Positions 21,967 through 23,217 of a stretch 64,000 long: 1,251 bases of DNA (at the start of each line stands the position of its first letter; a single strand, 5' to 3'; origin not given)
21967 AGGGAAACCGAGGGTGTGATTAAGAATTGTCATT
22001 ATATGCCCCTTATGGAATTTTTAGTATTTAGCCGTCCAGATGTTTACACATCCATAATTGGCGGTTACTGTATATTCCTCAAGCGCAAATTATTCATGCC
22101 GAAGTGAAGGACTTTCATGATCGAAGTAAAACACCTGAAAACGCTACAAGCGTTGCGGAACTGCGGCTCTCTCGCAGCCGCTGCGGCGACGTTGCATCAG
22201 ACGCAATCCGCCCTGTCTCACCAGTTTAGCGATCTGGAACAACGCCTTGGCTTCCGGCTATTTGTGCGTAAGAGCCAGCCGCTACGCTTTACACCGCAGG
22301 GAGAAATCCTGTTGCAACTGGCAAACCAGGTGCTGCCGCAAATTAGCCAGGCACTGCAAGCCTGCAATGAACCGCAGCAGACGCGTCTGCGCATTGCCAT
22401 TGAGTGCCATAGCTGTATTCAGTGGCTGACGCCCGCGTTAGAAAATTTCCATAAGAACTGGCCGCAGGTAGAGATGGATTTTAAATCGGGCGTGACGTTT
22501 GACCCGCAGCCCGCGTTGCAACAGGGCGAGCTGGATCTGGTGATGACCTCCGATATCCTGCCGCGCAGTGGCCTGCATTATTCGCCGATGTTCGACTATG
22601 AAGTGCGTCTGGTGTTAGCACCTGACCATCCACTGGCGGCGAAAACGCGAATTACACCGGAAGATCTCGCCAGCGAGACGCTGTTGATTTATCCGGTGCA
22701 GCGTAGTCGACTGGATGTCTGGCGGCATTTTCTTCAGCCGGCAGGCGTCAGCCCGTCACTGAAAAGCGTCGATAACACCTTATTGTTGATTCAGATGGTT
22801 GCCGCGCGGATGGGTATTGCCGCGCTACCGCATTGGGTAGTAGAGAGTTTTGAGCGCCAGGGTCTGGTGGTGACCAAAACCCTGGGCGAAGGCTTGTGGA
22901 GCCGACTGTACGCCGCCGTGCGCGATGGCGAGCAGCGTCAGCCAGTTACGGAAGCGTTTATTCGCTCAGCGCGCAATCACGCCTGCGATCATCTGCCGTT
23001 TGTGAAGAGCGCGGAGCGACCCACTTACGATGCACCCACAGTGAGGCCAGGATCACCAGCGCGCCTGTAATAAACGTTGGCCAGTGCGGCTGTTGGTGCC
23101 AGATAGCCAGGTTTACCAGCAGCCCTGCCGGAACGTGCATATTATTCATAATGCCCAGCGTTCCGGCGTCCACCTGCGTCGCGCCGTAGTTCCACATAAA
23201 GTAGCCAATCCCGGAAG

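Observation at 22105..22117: Perfect TGAA-N5-TTCA palindrome overlapping the metR ribosome-binding site and start codon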

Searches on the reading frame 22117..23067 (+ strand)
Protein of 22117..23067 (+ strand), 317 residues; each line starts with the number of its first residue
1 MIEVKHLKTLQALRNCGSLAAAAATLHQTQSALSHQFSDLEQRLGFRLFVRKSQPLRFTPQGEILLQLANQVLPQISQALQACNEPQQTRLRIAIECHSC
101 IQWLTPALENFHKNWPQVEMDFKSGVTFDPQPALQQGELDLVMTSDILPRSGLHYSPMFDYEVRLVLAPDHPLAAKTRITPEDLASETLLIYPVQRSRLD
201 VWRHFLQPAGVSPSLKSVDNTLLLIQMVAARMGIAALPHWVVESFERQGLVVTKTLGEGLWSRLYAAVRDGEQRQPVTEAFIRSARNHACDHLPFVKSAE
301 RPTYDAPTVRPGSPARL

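Call 17: find_related_loci(query=window:22117-23067:+, collection=genome_contigs, flank=1500)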
Query window:22117-23067:+ (317 aa) in genome_contigs; peptide patterns used: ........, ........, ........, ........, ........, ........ (x = any residue, [..] = any of these).
472 stretches matched a pattern; 441 encode a relative of the query (tblastn E <= 1e-3); the best 80 are kept; 80 distinct loci.
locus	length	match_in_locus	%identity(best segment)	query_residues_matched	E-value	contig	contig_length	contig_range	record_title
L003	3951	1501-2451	100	1-317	0e+0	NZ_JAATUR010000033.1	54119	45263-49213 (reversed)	Escherichia coli strain SCPM-O-B-8794 33length=54119, whole genome shotgun sequence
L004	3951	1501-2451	100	1-317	0e+0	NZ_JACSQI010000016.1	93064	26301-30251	Escherichia whittamii strain Sa2BVA5 NODE_16_length_93064_cov_8.490929, whole genome shotgun sequence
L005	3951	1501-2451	100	1-317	0e+0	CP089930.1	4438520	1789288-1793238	Escherichia coli strain E69 chromosome, complete genome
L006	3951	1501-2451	99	1-317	0e+0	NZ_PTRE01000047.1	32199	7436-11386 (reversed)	Escherichia sp. MOD1-EC7003 MOD1-EC7003_47_length_32199_cov_129, whole genome shotgun sequence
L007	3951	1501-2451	98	1-317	0e+0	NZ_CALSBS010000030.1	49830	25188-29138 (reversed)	Pseudocitrobacter vendiensis strain CPO20170097T, whole genome shotgun sequence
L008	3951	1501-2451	97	1-317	0e+0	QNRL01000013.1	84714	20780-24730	Pseudocitrobacter faecalis strain DSM 27453 Ga0244571_113, whole genome shotgun sequence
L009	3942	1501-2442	93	1-314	0e+0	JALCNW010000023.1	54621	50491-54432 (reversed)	MAG: Enterobacter sp. isolate UW_MP_ENTER5_1 Ga0455787_00288, whole genome shotgun sequence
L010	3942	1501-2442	94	1-314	0e+0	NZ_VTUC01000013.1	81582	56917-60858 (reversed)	Enterobacter vonholyi strain E13 NODE_15_length_81582_cov_57.2306, whole genome shotgun sequence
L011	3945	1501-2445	93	1-315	0e+0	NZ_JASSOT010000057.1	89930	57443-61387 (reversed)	Lelliottia sp. V86_10 NODE_23_length_89930_cov_16.863501, whole genome shotgun sequence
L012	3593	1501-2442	93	1-314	0e+0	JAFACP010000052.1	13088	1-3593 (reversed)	MAG: Proteobacteria bacterium isolate OH_SBB_50 k127_678402, whole genome shotgun sequence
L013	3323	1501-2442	94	1-314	0e+0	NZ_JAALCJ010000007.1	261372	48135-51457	Enterobacter cloacae strain M-7 NODE_7_length_261372_cov_93.2759, whole genome shotgun sequence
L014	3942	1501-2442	93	1-314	0e+0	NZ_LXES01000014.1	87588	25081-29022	Enterobacter soli ATCC BAA-2102 Sequence00014, whole genome shotgun sequence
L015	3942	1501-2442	93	1-314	0e+0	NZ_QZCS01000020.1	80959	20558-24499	Enterobacter chuandaensis strain 090028 20, whole genome shotgun sequence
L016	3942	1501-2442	95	1-314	0e+0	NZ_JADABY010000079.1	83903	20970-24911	Citrobacter sp. Res13-Sevr-PEB04-36 seq_tig79, whole genome shotgun sequence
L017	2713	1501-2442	94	1-314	0e+0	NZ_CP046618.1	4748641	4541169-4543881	Enterobacter asburiae strain AEB30 chromosome, complete genome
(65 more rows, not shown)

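Call 29: find_homologous_proteins(query=window:22117-23067:+, max_evalue=1e-40)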
Query window:22117-23067:+ (317 aa): 4852 proteins with E <= 1e-40 among 8000 candidates; the best 120 are listed.
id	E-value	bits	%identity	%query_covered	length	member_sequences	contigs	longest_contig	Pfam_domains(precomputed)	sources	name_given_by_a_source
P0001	2.0e-224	762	90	100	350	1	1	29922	PF00126.34,PF03466.26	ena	-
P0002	7.2e-205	697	100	98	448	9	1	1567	PF00126.34,PF03466.26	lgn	-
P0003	2.9e-196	669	93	99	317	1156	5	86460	PF00126.34,PF03466.26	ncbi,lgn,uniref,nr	ncbi:HTH-type transcriptional regulator MetR [Lelliottia sp. F153]|uniref:HTH-type transcriptional r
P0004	9.5e-192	654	91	100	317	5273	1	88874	PF00126.34,PF03466.26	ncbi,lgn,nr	ncbi:HTH-type transcriptional regulator MetR [Salmonella enterica]|nr:HTH-type transcriptional regul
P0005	7.9e-189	645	90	99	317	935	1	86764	PF00126.34,PF03466.26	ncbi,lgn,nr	ncbi:TPA: HTH-type transcriptional regulator MetR [Klebsiella pneumoniae]|nr:HTH-type transcriptiona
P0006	3.2e-188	643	95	94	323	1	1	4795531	PF00126.34,PF03466.26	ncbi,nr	ncbi:LysR family transcriptional regulator [Citrobacter braakii]|nr:LysR family transcriptional regu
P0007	3.6e-188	643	89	99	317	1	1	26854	PF00126.34,PF03466.26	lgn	-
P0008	4.1e-188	642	89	99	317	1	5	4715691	PF00126.34,PF03466.26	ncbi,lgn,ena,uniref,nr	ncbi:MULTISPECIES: HTH-type transcriptional regulator MetR [Buttiauxella]|uniref:HTH-type transcript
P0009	6.2e-188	642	89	100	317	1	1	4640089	PF00126.34,PF03466.26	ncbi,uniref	ncbi:HTH-type transcriptional regulator MetR [Buttiauxella gaviniae]|uniref:HTH-type transcriptional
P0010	7.0e-188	642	89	99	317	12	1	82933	PF00126.34,PF03466.26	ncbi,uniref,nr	ncbi:HTH-type transcriptional regulator MetR [Cedecea colo]|uniref:HTH-type transcriptional regulato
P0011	7.0e-188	642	89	99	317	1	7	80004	PF00126.34,PF03466.26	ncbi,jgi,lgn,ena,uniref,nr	ncbi:LysR family transcriptional regulator [Buttiauxella gaviniae ATCC 51604]|jgi:LysR family transc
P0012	8.9e-188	641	89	99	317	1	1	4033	PF00126.34,PF03466.26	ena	-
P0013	9.6e-188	641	89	99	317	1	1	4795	PF00126.34,PF03466.26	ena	-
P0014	9.9e-188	641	89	99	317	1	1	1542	PF00126.34,PF03466.26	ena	-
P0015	1.2e-187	641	89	99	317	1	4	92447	PF00126.34,PF03466.26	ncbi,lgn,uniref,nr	ncbi:HTH-type transcriptional regulator MetR [Enterobacteriaceae bacterium RIT711]|uniref:HTH-type t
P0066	6.3e-184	629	90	97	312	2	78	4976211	PF00126.34,PF03466.26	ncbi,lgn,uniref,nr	ncbi:HTH-type transcriptional regulator MetR [Dickeya dianthicola]|uniref:HTH-type transcriptional r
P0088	1.7e-182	624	88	99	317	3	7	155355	PF00126.34,PF03466.26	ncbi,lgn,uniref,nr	ncbi:HTH-type transcriptional regulator MetR [Yersinia kristensenii]|uniref:HTH-type transcriptional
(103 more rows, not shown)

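Call 31: find_encoding_contigs(protein=P0088, flank=1500, max_places=1)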
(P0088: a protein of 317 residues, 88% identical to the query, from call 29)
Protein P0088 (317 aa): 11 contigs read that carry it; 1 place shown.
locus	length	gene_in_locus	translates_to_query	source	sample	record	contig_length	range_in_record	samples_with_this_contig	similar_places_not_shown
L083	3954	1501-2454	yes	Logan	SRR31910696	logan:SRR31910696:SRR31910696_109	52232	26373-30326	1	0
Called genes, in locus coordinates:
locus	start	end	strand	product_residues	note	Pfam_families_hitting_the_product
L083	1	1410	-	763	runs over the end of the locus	PF08267:Meth_synt_1, PF01717:Meth_synt_2, PF08267:Meth_synt_1 (weak)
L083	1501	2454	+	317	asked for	PF00126:HTH_1, PF03466:LysR_substrate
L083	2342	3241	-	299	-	PF00892:EamA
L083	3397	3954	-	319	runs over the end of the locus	PF03547:Mem_trans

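Call 32: find_encoding_contigs(protein=P0066, flank=1500, max_places=1)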
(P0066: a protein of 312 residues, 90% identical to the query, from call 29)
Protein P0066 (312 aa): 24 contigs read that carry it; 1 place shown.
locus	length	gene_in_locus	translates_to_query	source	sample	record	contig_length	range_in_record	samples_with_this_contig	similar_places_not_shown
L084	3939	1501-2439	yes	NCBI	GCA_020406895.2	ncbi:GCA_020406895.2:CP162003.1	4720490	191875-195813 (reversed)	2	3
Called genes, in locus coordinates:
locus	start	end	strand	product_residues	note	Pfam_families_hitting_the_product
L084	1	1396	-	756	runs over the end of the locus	PF08267:Meth_synt_1, PF01717:Meth_synt_2, PF08267:Meth_synt_1 (weak)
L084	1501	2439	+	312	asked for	PF00126:HTH_1, PF03466:LysR_substrate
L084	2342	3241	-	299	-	PF00892:EamA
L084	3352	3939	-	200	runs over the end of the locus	PF07017:PagP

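Call 37: search_protein_representatives(protein=window:22117-23067:+)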
Query: 317 residues. Proteins with E-value up to 0.001 (for the whole library): 57621; up to 1e-10: 6413; up to 1e-30: 258. The best 150 are listed.
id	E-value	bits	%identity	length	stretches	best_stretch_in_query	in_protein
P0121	3.3e-125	434.2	61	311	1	1-304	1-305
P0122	8.1e-111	387.0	94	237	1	73-255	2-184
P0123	2.1e-107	375.7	83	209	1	108-305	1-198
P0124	3.0e-94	332.5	51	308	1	1-295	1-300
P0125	3.4e-90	319.2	52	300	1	1-289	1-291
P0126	1.6e-83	297.4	89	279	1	165-314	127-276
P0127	1.6e-83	297.3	48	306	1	1-292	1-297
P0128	1.4e-77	277.8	45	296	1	1-288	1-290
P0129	7.9e-75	268.8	45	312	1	2-297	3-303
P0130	8.3e-73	262.2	79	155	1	72-228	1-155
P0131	1.6e-72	261.2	49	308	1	1-280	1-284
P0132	6.7e-72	259.2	46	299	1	1-290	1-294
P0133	6.8e-72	259.2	53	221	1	58-269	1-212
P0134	3.7e-71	256.7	44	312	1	1-302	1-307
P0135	8.0e-71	255.6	46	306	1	1-272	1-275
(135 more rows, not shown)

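Call 38: find_encoding_contigs(protein=P0121, flank=1500, max_places=1)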
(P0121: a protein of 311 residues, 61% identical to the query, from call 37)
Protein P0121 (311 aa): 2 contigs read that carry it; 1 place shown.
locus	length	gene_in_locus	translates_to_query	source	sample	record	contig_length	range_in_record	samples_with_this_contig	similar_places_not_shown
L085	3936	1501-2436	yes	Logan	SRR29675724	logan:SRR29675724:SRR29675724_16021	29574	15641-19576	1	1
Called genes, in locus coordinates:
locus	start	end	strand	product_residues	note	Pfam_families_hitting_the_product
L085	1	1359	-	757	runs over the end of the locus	PF08267:Meth_synt_1, PF01717:Meth_synt_2, PF08267:Meth_synt_1 (weak)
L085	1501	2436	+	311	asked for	PF00126:HTH_1, PF03466:LysR_substrate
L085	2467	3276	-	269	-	PF00702:Hydrolase (faint), PF05116:S6PP (faint), PF08282:Hydrolase_3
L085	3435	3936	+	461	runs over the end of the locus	PF00483:NTP_transferase, PF01128:IspD, PF01983:CofC (weak), PF02348:CTP_transf_3, PF12804:NTP_transf_3, PF25087:GMPPB_C, PF25084:LbH_EIF2B, PF00132:Hexapep, +3 more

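Call 39: find_encoding_contigs(protein=P0124, flank=1500, max_places=1)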
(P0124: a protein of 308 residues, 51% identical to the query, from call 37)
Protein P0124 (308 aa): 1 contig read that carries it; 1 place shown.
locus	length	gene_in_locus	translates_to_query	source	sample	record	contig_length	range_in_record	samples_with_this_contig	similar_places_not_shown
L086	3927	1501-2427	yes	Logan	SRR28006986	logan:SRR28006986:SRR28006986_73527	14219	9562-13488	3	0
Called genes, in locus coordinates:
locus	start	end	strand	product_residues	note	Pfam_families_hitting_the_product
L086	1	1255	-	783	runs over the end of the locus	PF08267:Meth_synt_1, PF01717:Meth_synt_2, PF08267:Meth_synt_1 (weak)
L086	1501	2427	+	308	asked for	PF00126:HTH_1, PF03466:LysR_substrate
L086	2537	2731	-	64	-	PF14056:DUF4250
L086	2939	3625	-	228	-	PF27206:HI_1241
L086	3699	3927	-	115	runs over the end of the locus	PF13430:DUF4112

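Call 40: find_encoding_contigs(protein=P0125, flank=1500, max_places=1)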
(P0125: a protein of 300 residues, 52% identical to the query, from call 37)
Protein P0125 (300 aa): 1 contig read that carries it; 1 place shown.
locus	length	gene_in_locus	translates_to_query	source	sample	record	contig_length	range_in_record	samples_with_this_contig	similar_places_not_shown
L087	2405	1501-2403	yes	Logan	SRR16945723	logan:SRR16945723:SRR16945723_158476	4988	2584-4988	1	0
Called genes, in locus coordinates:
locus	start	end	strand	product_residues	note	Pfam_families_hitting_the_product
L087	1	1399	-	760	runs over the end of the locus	PF08267:Meth_synt_1, PF01717:Meth_synt_2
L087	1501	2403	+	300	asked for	PF00126:HTH_1, PF03466:LysR_substrate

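Call 41: find_encoding_contigs(protein=P0127, flank=1500, max_places=1)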
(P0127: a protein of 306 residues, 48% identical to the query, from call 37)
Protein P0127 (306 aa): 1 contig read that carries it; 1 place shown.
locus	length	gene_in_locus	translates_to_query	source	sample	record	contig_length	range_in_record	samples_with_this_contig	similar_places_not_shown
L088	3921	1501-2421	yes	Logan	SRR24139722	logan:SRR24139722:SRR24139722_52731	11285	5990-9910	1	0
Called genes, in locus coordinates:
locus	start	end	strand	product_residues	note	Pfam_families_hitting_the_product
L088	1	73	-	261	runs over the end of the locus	PF08376:NIT (faint)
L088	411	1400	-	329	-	PF08267:Meth_synt_1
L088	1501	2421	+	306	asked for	PF00126:HTH_1, PF03466:LysR_substrate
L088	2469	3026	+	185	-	PF02622:DUF179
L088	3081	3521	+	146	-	PF03652:RuvX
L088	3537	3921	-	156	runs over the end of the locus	-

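Call 47: find_encoding_contigs(protein=P0128, flank=1500, max_places=1)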
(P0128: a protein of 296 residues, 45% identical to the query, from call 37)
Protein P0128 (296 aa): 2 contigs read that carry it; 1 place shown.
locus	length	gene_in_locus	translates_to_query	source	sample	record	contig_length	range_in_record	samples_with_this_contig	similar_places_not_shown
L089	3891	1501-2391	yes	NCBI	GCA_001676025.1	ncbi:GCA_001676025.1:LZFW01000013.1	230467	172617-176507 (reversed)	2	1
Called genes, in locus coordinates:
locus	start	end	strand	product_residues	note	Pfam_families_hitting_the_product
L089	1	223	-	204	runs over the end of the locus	PF07811:TadE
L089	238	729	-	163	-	PF07811:TadE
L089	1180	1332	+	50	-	-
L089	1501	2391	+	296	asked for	PF00126:HTH_1, PF03466:LysR_substrate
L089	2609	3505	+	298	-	PF01553:Acyltransferase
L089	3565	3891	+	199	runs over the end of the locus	PF01810:LysE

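Call 48: find_encoding_contigs(protein=P0129, flank=1500, max_places=1)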
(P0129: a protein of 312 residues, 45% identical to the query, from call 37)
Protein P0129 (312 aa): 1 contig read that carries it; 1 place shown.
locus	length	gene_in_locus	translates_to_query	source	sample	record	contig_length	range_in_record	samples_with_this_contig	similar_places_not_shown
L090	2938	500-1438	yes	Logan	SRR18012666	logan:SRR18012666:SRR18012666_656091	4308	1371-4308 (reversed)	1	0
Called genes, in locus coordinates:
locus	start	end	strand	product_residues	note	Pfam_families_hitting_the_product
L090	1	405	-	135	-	?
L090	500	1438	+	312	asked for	PF00126:HTH_1, PF03466:LysR_substrate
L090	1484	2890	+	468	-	PF03721:UDPG_MGDP_dh_N, PF00984:UDPG_MGDP_dh, PF03720:UDPG_MGDP_dh_C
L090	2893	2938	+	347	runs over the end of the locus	PF01370:Epimerase, PF02719:Polysacc_synt_2, PF01073:3Beta_HSD, PF07993:NAD_binding_4 (weak), PF13460:NAD_binding_10, PF16363:GDP_Man_Dehyd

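Call 49: find_encoding_contigs(protein=P0131, flank=1500, max_places=1)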
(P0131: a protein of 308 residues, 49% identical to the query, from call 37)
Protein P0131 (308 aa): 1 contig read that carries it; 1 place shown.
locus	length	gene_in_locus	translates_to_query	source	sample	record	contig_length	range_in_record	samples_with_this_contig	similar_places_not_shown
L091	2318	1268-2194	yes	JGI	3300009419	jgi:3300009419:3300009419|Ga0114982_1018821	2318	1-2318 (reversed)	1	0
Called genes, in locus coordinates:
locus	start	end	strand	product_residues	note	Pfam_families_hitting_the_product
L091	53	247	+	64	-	-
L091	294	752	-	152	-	PF08267:Meth_synt_1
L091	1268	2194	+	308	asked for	PF00126:HTH_1, PF03466:LysR_substrate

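Call 50: find_encoding_contigs(protein=P0134, flank=1500, max_places=1)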
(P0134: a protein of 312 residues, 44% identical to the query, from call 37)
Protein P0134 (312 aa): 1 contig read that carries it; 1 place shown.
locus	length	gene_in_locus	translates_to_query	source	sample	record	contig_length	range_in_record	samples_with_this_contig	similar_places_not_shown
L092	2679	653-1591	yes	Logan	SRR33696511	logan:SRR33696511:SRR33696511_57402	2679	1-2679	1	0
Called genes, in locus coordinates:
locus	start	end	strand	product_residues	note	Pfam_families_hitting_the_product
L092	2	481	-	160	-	?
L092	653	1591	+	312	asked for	PF00126:HTH_1, PF03466:LysR_substrate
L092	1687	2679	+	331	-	?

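Call 55: list_cluster_members(proteins=[P0121, P0124, P0125, P0127, P0128, P0129, P0131, P0134])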
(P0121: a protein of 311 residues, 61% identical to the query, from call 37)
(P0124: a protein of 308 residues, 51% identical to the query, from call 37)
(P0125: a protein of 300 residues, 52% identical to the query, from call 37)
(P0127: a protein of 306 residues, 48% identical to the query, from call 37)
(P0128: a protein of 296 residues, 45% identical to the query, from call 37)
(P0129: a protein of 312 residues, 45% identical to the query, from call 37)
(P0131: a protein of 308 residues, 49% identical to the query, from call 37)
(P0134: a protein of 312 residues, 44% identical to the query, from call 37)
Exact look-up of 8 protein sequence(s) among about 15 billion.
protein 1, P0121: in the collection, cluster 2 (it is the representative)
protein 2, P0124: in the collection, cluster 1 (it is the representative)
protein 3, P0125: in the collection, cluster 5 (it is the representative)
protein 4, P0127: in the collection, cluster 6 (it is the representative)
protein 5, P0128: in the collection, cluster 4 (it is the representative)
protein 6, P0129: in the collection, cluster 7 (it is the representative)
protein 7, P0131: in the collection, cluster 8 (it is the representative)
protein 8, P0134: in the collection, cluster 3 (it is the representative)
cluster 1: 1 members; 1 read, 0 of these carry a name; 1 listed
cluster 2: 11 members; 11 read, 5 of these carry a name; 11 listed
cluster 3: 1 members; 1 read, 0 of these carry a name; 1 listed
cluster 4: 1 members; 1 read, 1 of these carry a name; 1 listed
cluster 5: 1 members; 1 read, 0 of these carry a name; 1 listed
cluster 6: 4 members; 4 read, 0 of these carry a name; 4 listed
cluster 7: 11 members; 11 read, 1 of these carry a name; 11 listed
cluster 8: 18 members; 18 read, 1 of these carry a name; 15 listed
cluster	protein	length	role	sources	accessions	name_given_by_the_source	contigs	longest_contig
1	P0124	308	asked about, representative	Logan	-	-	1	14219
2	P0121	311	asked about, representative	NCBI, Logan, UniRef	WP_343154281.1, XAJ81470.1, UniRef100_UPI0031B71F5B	HTH-type transcriptional regulator MetR [Buchnera aphidicola (Aphis aurantii)] | HTH-type transcriptional regulator MetR n=1 Tax=Buchnera aphidicola TaxID=9 ...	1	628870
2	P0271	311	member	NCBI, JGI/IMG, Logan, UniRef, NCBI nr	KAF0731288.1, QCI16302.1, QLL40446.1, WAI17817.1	HTH-type transcriptional regulator MetR [Buchnera aphidicola (Aphis craccivora)] | HTH-type transcriptional regulator MetR n=2 Tax=cellular organisms TaxID=131567 ... | HTH-type transcriptional regulator MetR [Buchnera aphidicola]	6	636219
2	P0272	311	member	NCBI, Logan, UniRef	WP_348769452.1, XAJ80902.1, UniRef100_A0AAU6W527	HTH-type transcriptional regulator MetR [Buchnera aphidicola] | HTH-type transcriptional regulator MetR n=1 Tax=Buchnera aphidicola (Aphis aurantii) ...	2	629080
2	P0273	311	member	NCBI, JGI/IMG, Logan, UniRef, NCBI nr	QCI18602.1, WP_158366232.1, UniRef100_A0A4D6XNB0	HTH-type transcriptional regulator MetR [Buchnera aphidicola] | HTH-type transcriptional regulator MetR n=1 Tax=Buchnera aphidicola (Aphis nerii) ...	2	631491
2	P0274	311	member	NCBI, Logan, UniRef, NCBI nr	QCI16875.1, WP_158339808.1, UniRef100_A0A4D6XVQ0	HTH-type transcriptional regulator MetR [Buchnera aphidicola (Aphis helianthi)] | HTH-type transcriptional regulator MetR n=1 Tax=Buchnera aphidicola (Aphis helianthi) ... | HTH-type transcriptional regulator MetR [Buchnera aphidicola]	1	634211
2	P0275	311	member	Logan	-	-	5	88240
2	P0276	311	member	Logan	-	-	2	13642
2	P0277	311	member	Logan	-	-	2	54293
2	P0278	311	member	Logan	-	-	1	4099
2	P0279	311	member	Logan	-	-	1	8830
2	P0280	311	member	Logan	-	-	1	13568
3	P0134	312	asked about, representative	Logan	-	-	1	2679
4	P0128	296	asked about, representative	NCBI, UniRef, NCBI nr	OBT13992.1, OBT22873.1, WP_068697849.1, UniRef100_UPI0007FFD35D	hypothetical protein A9264_02300 [Vibrio sp. UCD-FRSSP16_10] | LysR substrate-binding domain-containing protein n=1 Tax=unclassified Vibrio ... | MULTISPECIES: LysR substrate-binding domain-containing protein [unclassified Vibrio]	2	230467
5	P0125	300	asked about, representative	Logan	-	-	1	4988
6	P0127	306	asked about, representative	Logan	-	-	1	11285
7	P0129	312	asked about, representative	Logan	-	-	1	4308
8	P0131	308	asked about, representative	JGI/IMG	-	-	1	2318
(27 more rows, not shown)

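Call 62: search_solved_structures(query=window:22117-23067:+, max_evalue=1e-20)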
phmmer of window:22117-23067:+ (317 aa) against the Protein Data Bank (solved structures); distinct sequences matched with E-value up to 1e-20: 3.
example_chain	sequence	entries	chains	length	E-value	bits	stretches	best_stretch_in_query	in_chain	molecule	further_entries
5fo5_A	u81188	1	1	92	6.2e-53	183.7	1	1-92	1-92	HTH-TYPE TRANSCRIPTIONAL REGULATOR METR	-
4ab5_A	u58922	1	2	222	4.4e-48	167.8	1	87-296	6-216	TRANSCRIPTIONAL REGULATOR, LYSR FAMILY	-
4ab6_A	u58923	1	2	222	2.8e-45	158.6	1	87-296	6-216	TRANSCRIPTIONAL REGULATOR, LYSR FAMILY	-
